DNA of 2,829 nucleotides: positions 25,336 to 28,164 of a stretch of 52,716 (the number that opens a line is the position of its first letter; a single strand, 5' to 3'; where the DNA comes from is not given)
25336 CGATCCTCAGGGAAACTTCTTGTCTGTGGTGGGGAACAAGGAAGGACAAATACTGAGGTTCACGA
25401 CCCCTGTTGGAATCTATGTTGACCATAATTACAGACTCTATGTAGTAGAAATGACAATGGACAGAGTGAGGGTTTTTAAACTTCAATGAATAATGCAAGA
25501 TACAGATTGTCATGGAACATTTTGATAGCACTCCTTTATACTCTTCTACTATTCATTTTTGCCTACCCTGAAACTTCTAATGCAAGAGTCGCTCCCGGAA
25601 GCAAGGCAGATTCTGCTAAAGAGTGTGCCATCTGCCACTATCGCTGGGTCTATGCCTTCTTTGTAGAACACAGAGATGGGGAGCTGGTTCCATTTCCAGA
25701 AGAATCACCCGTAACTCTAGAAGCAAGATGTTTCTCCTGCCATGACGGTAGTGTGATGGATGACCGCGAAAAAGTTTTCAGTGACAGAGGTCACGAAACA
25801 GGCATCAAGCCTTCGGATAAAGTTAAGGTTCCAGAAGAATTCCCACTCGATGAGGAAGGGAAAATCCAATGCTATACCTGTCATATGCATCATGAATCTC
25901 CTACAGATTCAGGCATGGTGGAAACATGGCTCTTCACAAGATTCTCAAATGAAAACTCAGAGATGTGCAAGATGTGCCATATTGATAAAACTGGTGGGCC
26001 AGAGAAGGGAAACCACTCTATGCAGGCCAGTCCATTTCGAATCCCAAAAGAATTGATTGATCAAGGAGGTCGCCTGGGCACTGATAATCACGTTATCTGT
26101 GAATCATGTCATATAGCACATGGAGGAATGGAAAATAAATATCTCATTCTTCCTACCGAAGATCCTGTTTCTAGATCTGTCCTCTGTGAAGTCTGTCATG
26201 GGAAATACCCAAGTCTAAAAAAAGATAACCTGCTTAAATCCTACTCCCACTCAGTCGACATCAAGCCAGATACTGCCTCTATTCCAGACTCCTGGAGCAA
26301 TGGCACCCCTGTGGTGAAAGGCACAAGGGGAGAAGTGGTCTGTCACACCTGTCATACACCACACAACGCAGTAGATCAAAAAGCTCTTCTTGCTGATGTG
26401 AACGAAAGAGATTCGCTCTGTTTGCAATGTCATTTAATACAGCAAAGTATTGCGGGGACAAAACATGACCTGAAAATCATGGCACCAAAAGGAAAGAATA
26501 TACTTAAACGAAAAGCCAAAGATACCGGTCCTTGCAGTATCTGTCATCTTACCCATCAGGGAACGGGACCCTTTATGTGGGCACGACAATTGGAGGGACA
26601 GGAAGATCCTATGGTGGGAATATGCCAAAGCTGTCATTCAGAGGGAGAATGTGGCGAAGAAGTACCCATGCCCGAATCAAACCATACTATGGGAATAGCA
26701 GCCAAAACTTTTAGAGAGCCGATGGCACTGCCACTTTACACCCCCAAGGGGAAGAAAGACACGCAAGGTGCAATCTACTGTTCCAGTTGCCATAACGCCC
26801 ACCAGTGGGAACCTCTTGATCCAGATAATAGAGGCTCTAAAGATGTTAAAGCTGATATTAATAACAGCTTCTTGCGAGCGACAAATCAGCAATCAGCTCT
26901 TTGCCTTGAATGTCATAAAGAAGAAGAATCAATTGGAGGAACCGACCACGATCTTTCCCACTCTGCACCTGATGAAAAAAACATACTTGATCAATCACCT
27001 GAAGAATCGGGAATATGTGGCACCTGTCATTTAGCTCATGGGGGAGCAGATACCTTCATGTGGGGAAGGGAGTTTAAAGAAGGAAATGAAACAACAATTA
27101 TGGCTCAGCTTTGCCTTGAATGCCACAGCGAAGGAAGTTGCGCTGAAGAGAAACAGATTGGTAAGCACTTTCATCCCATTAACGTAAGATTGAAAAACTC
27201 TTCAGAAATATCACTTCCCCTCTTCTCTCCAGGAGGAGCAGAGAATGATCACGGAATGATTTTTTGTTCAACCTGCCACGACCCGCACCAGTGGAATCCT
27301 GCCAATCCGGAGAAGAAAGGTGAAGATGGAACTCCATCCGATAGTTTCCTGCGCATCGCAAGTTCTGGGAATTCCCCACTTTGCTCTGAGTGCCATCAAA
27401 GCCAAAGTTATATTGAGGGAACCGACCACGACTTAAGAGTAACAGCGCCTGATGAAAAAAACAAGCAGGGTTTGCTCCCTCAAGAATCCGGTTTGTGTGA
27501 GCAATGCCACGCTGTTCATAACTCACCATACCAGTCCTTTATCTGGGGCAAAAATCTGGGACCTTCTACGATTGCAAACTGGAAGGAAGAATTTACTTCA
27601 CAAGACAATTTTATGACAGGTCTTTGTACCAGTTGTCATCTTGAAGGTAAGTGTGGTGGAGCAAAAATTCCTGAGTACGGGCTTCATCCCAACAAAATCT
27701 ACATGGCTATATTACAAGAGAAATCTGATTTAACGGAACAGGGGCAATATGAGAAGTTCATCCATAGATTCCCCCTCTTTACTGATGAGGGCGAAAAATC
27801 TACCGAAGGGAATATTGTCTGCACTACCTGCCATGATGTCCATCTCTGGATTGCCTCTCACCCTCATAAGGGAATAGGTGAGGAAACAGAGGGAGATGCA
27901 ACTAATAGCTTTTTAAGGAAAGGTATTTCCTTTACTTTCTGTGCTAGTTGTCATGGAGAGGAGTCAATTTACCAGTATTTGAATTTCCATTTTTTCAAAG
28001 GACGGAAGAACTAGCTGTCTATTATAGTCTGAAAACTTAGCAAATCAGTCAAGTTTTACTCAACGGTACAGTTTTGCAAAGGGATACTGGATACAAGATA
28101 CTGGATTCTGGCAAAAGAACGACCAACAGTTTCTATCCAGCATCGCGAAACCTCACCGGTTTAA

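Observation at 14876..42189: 27-kb c-type heme island with roughly 106 canonical CXXCH motifs in 12 ORFs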

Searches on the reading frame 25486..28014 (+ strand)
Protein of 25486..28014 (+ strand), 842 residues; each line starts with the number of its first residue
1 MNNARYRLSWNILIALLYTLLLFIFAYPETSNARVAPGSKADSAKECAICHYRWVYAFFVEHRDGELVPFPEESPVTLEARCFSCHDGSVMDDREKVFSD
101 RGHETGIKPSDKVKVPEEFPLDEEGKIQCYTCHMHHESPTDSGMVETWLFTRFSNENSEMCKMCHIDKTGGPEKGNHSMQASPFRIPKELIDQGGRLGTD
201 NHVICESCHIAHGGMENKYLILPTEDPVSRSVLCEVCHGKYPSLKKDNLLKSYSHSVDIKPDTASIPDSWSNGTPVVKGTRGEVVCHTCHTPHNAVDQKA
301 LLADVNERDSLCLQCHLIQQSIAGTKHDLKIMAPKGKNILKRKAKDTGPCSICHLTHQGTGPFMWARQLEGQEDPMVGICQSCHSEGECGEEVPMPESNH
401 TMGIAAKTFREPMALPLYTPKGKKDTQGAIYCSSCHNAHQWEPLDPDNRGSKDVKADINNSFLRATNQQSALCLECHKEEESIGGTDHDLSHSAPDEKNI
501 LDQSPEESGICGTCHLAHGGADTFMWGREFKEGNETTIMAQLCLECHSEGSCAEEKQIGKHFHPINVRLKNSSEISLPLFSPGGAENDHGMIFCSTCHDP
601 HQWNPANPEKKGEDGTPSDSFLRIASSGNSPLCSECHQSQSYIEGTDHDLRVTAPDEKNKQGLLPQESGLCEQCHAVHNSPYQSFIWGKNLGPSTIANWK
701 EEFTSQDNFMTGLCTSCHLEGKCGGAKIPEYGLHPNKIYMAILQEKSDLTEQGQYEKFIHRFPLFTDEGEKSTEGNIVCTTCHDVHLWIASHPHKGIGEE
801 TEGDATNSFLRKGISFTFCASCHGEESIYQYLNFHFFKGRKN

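Call 4: search_protein_families(library=pfam, proteins=[window:25486-28014:+], max_evalue=0.01)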
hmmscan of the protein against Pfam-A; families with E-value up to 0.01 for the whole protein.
window:25486-28014:+ (842 aa): 5 families
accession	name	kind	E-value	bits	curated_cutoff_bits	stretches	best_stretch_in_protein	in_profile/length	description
PF09699.15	Paired_CXXCH_1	-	2.7e-34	117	20.6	4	283-316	8-36/41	Doubled CXXCH motif (Paired_CXXCH_1)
PF22113.1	Mtrc-MtrF_II-IV_dom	-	1.1e-20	74.3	30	2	279-439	23-166/176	Outer membrane cytochrome MtrC/MtrF-like, domains II/IV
PF14537.11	Cytochrom_c3_2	-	6.2e-16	59.1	25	2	283-385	6-79/79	Cytochrome c3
PF14522.11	Cytochrome_C7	-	8.4e-16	58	24.8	1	231-316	13-66/67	Cytochrome c7 and related cytochrome c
PF13435.11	Cytochrome_C554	-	9.6e-05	23.7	20.8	1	161-239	2-84/84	Cytochrome c554 and c-prime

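Call 8: find_encoding_contigs(protein=window:25486-28014:+, flank=10000, max_places=6)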
Protein window:25486-28014:+ (842 aa): 18 contigs read that carry it; 6 places shown.
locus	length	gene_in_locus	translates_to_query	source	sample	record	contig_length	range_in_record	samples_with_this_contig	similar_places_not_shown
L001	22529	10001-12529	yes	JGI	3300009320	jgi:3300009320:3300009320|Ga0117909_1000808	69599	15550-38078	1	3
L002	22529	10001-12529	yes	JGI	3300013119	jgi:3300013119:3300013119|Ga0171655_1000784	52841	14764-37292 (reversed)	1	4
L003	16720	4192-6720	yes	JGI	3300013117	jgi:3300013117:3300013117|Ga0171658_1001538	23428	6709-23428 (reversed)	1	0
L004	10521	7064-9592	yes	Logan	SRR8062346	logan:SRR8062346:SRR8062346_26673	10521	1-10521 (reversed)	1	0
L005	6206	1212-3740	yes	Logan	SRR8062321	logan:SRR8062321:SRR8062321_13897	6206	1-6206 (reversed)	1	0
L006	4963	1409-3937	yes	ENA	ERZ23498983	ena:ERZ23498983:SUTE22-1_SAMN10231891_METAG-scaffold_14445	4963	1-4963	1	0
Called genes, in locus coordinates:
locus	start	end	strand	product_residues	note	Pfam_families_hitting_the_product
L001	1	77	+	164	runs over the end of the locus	-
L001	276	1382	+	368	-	PF09699:Paired_CXXCH_1 (faint), PF14522:Cytochrome_C7 (faint), PF22113:Mtrc-MtrF_II-IV_dom (faint)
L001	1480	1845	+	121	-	PF05635:23S_rRNA_IVP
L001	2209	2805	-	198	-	-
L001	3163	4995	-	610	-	PF11854:MtrB_PioB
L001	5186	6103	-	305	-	PF14522:Cytochrome_C7 (faint), PF22678:Cytochrom_c_NrfB-like (weak), PF09699:Paired_CXXCH_1, PF14537:Cytochrom_c3_2 (weak), PF09699:Paired_CXXCH_1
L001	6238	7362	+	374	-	PF14522:Cytochrome_C7 (faint)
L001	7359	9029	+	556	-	PF01292:Ni_hydr_CYTB (weak)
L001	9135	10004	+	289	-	-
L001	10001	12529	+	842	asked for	PF14522:Cytochrome_C7 (faint), PF14537:Cytochrom_c3_2 (faint), PF09699:Paired_CXXCH_1 (weak)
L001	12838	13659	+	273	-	PF03781:FGE-sulfatase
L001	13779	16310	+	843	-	PF09699:Paired_CXXCH_1 (faint), PF14522:Cytochrome_C7 (faint), PF22113:Mtrc-MtrF_II-IV_dom (faint), PF14537:Cytochrom_c3_2 (faint)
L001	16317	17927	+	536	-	PF02085:Cytochrom_CIII (faint), PF14522:Cytochrome_C7 (faint), PF22113:Mtrc-MtrF_II-IV_dom (weak), PF09699:Paired_CXXCH_1 (weak), PF14537:Cytochrom_c3_2, PF09699:Paired_CXXCH_1 (weak)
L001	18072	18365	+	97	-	PF01541:GIY-YIG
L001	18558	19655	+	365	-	-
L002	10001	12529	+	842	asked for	PF14522:Cytochrome_C7 (faint), PF14537:Cytochrom_c3_2 (faint), PF09699:Paired_CXXCH_1 (weak)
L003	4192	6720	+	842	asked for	PF14522:Cytochrome_C7 (faint), PF14537:Cytochrom_c3_2 (faint), PF09699:Paired_CXXCH_1 (weak)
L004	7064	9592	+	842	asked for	PF14522:Cytochrome_C7 (faint), PF14537:Cytochrom_c3_2 (faint), PF09699:Paired_CXXCH_1 (weak)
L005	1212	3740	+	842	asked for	PF14522:Cytochrome_C7 (faint), PF14537:Cytochrom_c3_2 (faint), PF09699:Paired_CXXCH_1 (weak)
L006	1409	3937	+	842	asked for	PF14522:Cytochrome_C7 (faint), PF14537:Cytochrom_c3_2 (faint), PF09699:Paired_CXXCH_1 (weak)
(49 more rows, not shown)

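Call 10: find_homologous_proteins(query=window:25486-28014:+, max_evalue=0.00001)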
Query window:25486-28014:+ (842 aa): 514 proteins with E <= 0.00001 among 5502 candidates; the best 120 are listed.
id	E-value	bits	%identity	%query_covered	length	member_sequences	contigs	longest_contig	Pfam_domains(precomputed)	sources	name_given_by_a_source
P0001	0.0e+0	2031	100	100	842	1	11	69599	PF09699.16,PF14537.12,PF14522.12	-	-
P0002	0.0e+0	1694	85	99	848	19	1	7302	PF09699.16,PF14537.12,PF14522.12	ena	-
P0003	0.0e+0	1550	77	99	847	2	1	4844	PF09699.16,PF14537.12,PF14522.12,PF22113.2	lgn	-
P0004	0.0e+0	1405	67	100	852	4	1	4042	PF09699.16,PF14537.12,PF13435.12,PF14522.12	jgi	jgi:predicted CXXCH cytochrome family protein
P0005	0.0e+0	1261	37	96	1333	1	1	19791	PF09699.16,PF14537.12,PF22678.2,PF14522.12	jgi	jgi:predicted CXXCH cytochrome family protein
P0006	0.0e+0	1245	63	97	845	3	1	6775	PF09699.16,PF14537.12,PF14522.12,PF22113.2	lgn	-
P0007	0.0e+0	1244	72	84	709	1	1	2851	PF09699.16,PF14537.12,PF14522.12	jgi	jgi:predicted CXXCH cytochrome family protein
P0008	0.0e+0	1211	61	98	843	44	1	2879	PF09699.16,PF14537.12,PF14522.12,PF22113.2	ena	-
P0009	0.0e+0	1201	62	95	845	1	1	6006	PF09699.16,PF14537.12,PF14522.12,PF22113.2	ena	-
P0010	0.0e+0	1191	60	98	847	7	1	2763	PF09699.16,PF14537.12,PF14522.12,PF22113.2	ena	-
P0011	0.0e+0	1184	61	95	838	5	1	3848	PF09699.16,PF14537.12,PF14522.12,PF22113.2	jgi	jgi:predicted CXXCH cytochrome family protein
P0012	0.0e+0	1166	60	98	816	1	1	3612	PF09699.16,PF14537.12,PF14522.12,PF22113.2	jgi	-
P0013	0.0e+0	1147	56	99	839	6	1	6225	PF09699.16,PF14537.12,PF14522.12,PF22113.2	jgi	jgi:predicted CXXCH cytochrome family protein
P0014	0.0e+0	1140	72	79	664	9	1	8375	PF09699.16,PF14537.12,PF14522.12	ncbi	-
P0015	0.0e+0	1137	59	95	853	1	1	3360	PF09699.16,PF14537.12,PF14522.12,PF22113.2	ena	-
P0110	4.6e-191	655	33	93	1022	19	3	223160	PF09699.16,PF14537.12,PF14522.12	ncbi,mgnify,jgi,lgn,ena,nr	ncbi:MAG: hypothetical protein BGP21_07870 [Thiobacillus sp. 65-29]|mgnify:CR=1 FL=1|nr:MAG: hypothe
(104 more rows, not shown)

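Call 12: find_related_loci(query=A1, collection=genome_contigs, flank=10000)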
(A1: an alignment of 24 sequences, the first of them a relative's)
Query A1 (842 aa) in genome_contigs; peptide patterns used: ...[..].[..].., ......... (x = any residue, [..] = any of these).
47 stretches matched a pattern; 44 encode a relative of the query (tblastn E <= 1e-3); 44 distinct loci.
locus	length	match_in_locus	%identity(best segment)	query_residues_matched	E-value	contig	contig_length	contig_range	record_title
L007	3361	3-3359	82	17-841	0e+0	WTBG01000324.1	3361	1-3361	MAG: Deltaproteobacteria bacterium isolate GLR311 c_000000496399, whole genome shotgun sequence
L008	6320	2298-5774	52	16-840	0e+0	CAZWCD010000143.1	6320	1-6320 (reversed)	MAG TPA_asm: uncultured Thermodesulfobacteriota bacterium isolate SRP192927_co7_52 genome assembly, contig: NODE_28376_l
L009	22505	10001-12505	53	11-841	0e+0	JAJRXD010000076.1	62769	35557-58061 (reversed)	MAG: Deltaproteobacteria bacterium isolate Dive96_bin3.122 k141_2031508, whole genome shotgun sequence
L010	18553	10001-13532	50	7-838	0e+0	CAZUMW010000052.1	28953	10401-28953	MAG TPA_asm: uncultured Thermodesulfobacteriota bacterium isolate SRP141376_co4_104 genome assembly, contig: NODE_2942_l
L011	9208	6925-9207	51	3-830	0e+0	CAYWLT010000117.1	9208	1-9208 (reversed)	MAG TPA_asm: uncultured Thermodesulfobacteriota bacterium isolate binchicken_co74_409 genome assembly, contig: NODE_1443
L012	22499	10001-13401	47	16-838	0e+0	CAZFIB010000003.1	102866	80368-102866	MAG TPA_asm: uncultured Thermodesulfobacteriota bacterium isolate SRP141376_co4_291 genome assembly, contig: NODE_306_le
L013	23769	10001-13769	50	2-842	0e+0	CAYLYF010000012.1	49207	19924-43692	MAG TPA_asm: uncultured Thermodesulfobacteriota bacterium isolate binchicken_co47_113 genome assembly, contig: NODE_427_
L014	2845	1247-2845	56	16-830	0e+0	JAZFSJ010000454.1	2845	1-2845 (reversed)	MAG: Thermodesulfobacteriota bacterium isolate BS1bin.6 BS1bin.6_454, whole genome shotgun sequence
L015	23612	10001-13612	52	16-840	0e+0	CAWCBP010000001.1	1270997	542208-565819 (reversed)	MAG: uncultured delta proteobacterium isolate MFD03899.bin.1.233 genome assembly, contig: contig_13312, whole genome sho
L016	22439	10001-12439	38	5-841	4e-174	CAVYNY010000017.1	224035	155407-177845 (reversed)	MAG: uncultured delta proteobacterium isolate MFD05684.bin.2.75 genome assembly, contig: contig_49998, whole genome shot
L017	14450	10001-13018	36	22-841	3e-165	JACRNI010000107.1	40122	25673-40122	MAG: Deltaproteobacteria bacterium isolate NC_groundwater_1931_Pr3_S-0.2um_41_6 scaffold_80871, whole genome shotgun seq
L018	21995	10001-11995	44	2-840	6e-160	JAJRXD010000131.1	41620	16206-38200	MAG: Deltaproteobacteria bacterium isolate Dive96_bin3.122 k141_3569133, whole genome shotgun sequence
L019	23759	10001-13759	35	2-840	7e-156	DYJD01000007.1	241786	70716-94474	MAG TPA_asm: Desulfosudis oleivorans isolate FI88_2_51_70 Afr_mines_FI88_34_length_241786_cov_29_484096, whole genome sh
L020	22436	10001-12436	35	13-840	3e-153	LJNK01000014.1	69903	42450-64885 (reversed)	MAG: Deltaproteobacteria bacterium SG8_13 WOR_8-12_211, whole genome shotgun sequence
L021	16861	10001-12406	36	5-830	1e-152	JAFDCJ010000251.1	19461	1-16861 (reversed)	MAG: Deltaproteobacteria bacterium isolate MB3D_Bin_18 MB3D_Bin_18_MB3D_0306_000001466228, whole genome shotgun sequence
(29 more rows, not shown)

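Call 22: search_solved_structures(query=A1, max_evalue=0.01)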
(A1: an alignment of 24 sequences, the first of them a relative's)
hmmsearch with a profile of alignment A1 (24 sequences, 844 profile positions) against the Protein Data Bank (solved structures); distinct sequences matched with E-value up to 0.01: 2.
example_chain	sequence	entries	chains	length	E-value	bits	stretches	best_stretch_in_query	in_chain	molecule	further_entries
9yuq_N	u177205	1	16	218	1.6e-06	29.7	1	270-310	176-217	Putative multiheme cytochrome c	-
7tfs_A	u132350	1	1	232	1.6e-05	26.3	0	620-684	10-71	Cytochrome c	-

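Call 30: search_protein_families(library=ncbifam, proteins=[window:25486-28014:+], max_evalue=0.001)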
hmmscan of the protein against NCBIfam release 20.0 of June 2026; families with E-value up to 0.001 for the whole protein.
window:25486-28014:+ (842 aa): 4 families
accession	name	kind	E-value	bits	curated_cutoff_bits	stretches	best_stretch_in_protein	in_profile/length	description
TIGR01905.1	paired_CXXCH_1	subfamily_domain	2.6e-21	75.3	25.2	1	286-316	9-36/41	doubled CXXCH domain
TIGR03508.1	decahem_SO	subfamily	2.6e-13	50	192.2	1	274-385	108-197/258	DmsE family decaheme c-type cytochrome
NF041028.1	decahem_GSU2203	exception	7.2e-12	45.1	325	1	62-170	108-212/317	GSU2203 family decaheme c-type cytochrome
TIGR03507.1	decahem_SO1788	subfamily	3.3e-08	32.5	209.3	0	118-214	238-307/672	OmcA/MtrC family decaheme c-type cytochrome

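Call 46: find_encoding_contigs(protein=P0110, flank=9000, max_places=3)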
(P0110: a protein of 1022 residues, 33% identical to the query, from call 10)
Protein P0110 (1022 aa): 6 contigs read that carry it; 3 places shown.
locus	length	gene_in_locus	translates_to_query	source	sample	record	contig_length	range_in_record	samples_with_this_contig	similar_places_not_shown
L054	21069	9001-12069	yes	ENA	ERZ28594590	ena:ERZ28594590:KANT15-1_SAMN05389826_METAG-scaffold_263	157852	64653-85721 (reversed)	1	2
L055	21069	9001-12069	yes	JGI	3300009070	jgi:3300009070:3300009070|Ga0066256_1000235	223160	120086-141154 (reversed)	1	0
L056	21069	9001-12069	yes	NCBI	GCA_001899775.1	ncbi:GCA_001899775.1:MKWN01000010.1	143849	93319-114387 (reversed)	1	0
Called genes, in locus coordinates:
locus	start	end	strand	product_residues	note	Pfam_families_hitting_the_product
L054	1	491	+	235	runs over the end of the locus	PF14522:Cytochrome_C7 (faint), PF09699:Paired_CXXCH_1 (weak)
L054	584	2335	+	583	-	-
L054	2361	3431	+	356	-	-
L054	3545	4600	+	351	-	PF14522:Cytochrome_C7 (faint), PF09699:Paired_CXXCH_1 (weak), PF14537:Cytochrom_c3_2 (faint), PF22113:Mtrc-MtrF_II-IV_dom (faint)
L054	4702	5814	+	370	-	PF14522:Cytochrome_C7 (faint), PF14537:Cytochrom_c3_2 (faint), PF22113:Mtrc-MtrF_II-IV_dom (weak)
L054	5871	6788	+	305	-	PF01292:Ni_hydr_CYTB (weak)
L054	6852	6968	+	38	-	-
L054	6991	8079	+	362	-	PF14522:Cytochrome_C7 (faint)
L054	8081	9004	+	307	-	PF08450:SGL (faint), PF25021:TEN_NHL (faint), PF01436:NHL (weak), PF17170:DUF5128 (weak), PF01436:NHL (weak)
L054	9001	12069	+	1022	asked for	PF14522:Cytochrome_C7 (faint), PF14537:Cytochrom_c3_2 (faint), PF09699:Paired_CXXCH_1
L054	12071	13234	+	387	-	PF17170:DUF5128 (faint), PF25021:TEN_NHL (faint), PF08450:SGL (faint), PF01436:NHL (weak)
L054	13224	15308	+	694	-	PF14522:Cytochrome_C7 (faint), PF09699:Paired_CXXCH_1 (weak)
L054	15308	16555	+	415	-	PF05140:ResB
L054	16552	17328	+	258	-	PF01578:Cytochrom_C_asm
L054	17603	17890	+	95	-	-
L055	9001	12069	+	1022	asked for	PF14522:Cytochrome_C7 (faint), PF14537:Cytochrom_c3_2 (faint), PF09699:Paired_CXXCH_1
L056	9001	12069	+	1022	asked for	PF14522:Cytochrome_C7 (faint), PF14537:Cytochrom_c3_2 (faint), PF09699:Paired_CXXCH_1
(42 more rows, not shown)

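Call 63: predict_structure(alignment_id=A2)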
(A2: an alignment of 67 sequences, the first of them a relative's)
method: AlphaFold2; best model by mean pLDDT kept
length: 842 residues; sequences in the alignment: 67
mean_pLDDT: 76.0   pTM: 0.66
mean pLDDT of the five models: 76.0, 73.7, 73.5, 62.9, 61.1
residues with pLDDT >= 90: 165; 70-90: 440; 50-70: 130; < 50: 107
segments of 3 or more residues with pLDDT < 50: 27-60, 66-68, 75-103, 136-149, 213-225, 241-252
pLDDT, mean of each block of 10 residues (from residue 1): 65 87 65 38 39 43 52 46 36 32 60 79 75 52 42 72 79 75 67 71 71 47 51 63 42 69 89 88 86 80 89 88 86 90 91 84 79 74 86 80 83 86 88 89 85 84 88 89 91 93 92 90 87 74 89 86 89 89 89 93 90 85 89 89 89 91 90 90 89 84 81 90 81 63 63 75 86 82 82 83 68 64 66 61 52
secondary structure, 60 per line:
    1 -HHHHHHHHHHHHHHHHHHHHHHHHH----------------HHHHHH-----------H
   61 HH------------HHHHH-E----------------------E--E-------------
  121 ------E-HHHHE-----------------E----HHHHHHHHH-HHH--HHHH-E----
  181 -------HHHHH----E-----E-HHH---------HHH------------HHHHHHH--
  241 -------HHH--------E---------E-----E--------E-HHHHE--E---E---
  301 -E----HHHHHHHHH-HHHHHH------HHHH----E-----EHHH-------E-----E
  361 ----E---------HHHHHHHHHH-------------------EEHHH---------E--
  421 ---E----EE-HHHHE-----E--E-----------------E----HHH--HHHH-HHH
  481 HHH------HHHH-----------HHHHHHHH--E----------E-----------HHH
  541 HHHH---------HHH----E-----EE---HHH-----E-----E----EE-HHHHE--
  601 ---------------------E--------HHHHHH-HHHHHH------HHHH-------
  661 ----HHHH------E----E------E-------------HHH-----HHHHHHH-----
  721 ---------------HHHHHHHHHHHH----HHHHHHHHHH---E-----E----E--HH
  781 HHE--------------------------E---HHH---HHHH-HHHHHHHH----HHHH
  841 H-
elements in order (helices of 4 or more, strands of 3 or more residues): H2-26 H43-48 H75-79 H129-132 H156-164 H171-174 H188-192 H232-238 H286-289 H307-315 H317-322 H329-332 H375-384 H432-435 H473-476 H478-483 H490-493 H505-512 H538-544 H594-597 H631-636 H638-643 H650-653 H665-668 H709-715 H736-747 H752-761 H779-782 H820-823 H825-832 H837-841
